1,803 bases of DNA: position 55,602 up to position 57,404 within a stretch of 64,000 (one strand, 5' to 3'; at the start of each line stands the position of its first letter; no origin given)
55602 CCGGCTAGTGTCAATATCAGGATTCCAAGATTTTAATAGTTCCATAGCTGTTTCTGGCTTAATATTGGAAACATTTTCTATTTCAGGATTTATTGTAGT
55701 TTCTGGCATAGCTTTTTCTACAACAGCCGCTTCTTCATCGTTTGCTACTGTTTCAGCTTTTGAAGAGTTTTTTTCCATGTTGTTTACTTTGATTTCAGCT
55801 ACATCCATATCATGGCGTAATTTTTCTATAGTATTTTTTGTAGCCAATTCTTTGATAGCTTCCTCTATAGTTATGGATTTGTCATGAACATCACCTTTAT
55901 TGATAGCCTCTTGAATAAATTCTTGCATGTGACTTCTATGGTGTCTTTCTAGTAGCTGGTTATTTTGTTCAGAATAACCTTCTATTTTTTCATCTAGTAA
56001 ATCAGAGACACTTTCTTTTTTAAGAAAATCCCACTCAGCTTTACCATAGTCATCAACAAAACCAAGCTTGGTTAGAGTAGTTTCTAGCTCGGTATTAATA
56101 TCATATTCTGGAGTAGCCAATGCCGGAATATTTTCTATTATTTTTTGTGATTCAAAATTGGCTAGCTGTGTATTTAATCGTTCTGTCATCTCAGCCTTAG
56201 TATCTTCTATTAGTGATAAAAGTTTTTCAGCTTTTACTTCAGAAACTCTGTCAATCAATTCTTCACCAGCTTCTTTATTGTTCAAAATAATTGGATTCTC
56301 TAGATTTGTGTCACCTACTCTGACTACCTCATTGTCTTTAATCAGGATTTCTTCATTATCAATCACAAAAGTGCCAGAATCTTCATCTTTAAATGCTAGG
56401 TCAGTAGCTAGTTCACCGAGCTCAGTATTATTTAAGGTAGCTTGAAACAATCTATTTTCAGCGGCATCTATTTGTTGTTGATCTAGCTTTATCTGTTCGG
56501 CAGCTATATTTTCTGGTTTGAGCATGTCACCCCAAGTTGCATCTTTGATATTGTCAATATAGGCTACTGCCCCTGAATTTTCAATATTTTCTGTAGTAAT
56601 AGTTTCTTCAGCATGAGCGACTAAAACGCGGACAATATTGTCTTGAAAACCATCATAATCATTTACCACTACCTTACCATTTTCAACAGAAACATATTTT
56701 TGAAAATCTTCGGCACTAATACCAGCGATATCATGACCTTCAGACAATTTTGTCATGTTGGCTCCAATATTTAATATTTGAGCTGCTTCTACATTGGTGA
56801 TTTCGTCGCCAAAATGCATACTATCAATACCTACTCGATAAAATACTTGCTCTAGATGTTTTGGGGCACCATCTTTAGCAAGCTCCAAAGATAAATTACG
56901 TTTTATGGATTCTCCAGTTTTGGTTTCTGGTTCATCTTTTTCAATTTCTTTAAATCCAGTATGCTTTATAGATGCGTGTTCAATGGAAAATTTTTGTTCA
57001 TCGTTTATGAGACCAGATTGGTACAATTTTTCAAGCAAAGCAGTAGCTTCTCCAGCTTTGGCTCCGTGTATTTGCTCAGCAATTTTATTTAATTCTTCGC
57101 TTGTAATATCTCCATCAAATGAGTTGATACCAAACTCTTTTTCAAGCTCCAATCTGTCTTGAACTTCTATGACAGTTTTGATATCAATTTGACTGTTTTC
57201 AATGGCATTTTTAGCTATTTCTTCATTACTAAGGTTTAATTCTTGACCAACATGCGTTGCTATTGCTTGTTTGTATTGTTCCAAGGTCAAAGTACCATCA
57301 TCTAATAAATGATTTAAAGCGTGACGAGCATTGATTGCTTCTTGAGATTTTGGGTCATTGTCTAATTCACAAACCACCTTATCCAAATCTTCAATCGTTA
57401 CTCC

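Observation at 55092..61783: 2049-aa giant protein with a recently homogenised internal tandem repeat, preceded by two small ORFs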

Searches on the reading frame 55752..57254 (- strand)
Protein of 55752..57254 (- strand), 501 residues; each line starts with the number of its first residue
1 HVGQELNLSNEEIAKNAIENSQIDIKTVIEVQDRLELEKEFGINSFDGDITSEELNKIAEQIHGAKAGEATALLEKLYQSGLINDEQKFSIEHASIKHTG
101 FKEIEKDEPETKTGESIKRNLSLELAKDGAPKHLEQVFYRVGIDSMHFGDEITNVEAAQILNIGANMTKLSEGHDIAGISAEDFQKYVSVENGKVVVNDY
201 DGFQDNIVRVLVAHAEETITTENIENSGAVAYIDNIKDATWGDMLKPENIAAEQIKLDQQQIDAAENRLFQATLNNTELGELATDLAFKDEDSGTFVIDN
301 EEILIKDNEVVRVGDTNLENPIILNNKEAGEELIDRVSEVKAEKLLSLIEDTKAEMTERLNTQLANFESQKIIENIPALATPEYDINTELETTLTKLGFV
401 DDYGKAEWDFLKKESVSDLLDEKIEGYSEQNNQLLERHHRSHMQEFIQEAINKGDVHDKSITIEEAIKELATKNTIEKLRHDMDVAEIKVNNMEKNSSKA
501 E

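Call 38: search_solved_structures(query=A1, max_evalue=1)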
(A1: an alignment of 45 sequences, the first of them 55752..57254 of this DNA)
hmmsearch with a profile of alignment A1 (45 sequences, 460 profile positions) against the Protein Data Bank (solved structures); distinct sequences matched with E-value up to 1: 0.

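Call 44: predict_structure(alignment_id=A1)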
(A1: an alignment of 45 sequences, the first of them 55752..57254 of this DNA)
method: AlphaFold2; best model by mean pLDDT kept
length: 501 residues; sequences in the alignment: 45
mean_pLDDT: 91.7   pTM: 0.70
mean pLDDT of the five models: 91.7, 91.5, 90.9, 90.6, 90.4
residues with pLDDT >= 90: 410; 70-90: 62; 50-70: 14; < 50: 15
segments of 3 or more residues with pLDDT < 50: 371-381, 498-501
pLDDT, mean of each block of 10 residues (from residue 1): 91 93 92 94 94 96 93 95 95 95 82 77 96 97 95 98 98 98 98 97 98 98 96 95 95 96 96 97 97 97 98 98 98 98 95 90 79 41 77 93 92 97 86 89 96 95 96 89 85 60 44
secondary structure, 60 per line:
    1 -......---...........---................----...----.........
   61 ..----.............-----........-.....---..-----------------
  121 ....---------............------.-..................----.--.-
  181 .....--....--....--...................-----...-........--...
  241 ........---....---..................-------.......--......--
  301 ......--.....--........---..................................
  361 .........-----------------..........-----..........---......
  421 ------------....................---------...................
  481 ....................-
elements in order: H2-7 H11-21 H25-40 H52-62 H67-79 H85-92 H94-98 E121-124 H134-145 H154-171 H181-185 E188-191 E194-197 H200-218 H228-235 H238-248 H259-276 E284-290 E293-298 E301-306 E309-313 E316-323 H327-369 H387-396 H402-411 H416-420 H433-452 H463-500

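Call 64: find_homologous_proteins(query=A1, max_evalue=0.00001)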
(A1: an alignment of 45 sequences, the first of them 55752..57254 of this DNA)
Query A1 (45 sequences): 8000 candidates shared short words with the query, none scored E <= 0.00001.

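Call 104: fold_search(model_id=the predicted structure, library=viral)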
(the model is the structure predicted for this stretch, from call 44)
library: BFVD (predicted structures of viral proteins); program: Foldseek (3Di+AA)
matches with E <= 10: 141; with E <= 0.001: 0
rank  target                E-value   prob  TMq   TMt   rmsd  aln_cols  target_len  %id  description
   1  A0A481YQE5            3.7e-01  0.09  0.10  0.05  23.6       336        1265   13  DNA polymerase [Pithovirus LCDPAC02]
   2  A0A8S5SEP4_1          4.8e-01  0.06  0.10  0.06  40.6       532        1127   10  Chromosome segregation ATPase (Fragment) [virus sp. ctX0L1]
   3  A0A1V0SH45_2          7.6e-01  0.08  0.14  0.11  33.0       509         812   13  Uncharacterized protein [Hokovirus HKV1]
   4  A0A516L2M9            1.0e+00  0.85  0.10  0.54   3.4        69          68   12  (no name in the UniProt tables at hand)
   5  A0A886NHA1            1.0e+00  0.13  0.09  0.17  17.3       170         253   11  (no name in the UniProt tables at hand)
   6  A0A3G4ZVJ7            1.3e+00  0.06  0.10  0.15  23.6       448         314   10  Sel1 repeat protein [Edafosvirus sp.]
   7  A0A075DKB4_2          1.3e+00  0.11  0.11  0.05  24.9       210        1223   14  Polyprotein (Fragment) [Rhizoctonia solani endornavirus - RS002]
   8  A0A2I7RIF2            1.4e+00  0.60  0.11  0.44   5.8        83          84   14  (no name in the UniProt tables at hand)
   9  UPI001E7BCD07         1.5e+00  0.14  0.10  0.26  21.2       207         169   14  (no name look-up for this kind of identifier)
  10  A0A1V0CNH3            1.7e+00  0.51  0.08  0.35   4.2        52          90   23  (no name in the UniProt tables at hand)
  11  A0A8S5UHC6            1.7e+00  0.35  0.11  0.40   5.0        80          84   14  Lsm C-terminal [Siphoviridae sp. ct0eR1]
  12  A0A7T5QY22            1.8e+00  0.51  0.09  0.22   4.3        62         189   19  (no name in the UniProt tables at hand)
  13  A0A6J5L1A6            1.8e+00  0.06  0.12  0.16  28.2       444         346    9  Uncharacterized protein [uncultured Caudovirales phage]
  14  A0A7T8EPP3            1.9e+00  0.54  0.10  0.38   4.0        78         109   13  Uncharacterized protein [Erwinia phage pEa_SNUABM_5]
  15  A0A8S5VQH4            1.9e+00  0.35  0.10  0.36   6.2        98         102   11  (no name in the UniProt tables at hand)
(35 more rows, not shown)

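Call 107: search_protein_families(library=pfam, alignment_id=A1, max_evalue=0.01)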
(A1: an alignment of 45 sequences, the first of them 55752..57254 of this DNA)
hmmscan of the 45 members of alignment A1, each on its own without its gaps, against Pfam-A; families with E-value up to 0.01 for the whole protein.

A. member 1, window:55752-57254:- (501 aa): 0 families

B. families by the number of members that match (of 45 scanned): 3 families
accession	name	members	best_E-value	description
PF01817.26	CM_2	1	0.0024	Chorismate mutase type II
PF24610.1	DUF7623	1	0.0027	Domain of unknown function (DUF7623)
PF22911.1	PRAS_NT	1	0.003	Proline-rich AKT1 substrate 1, N-terminal domain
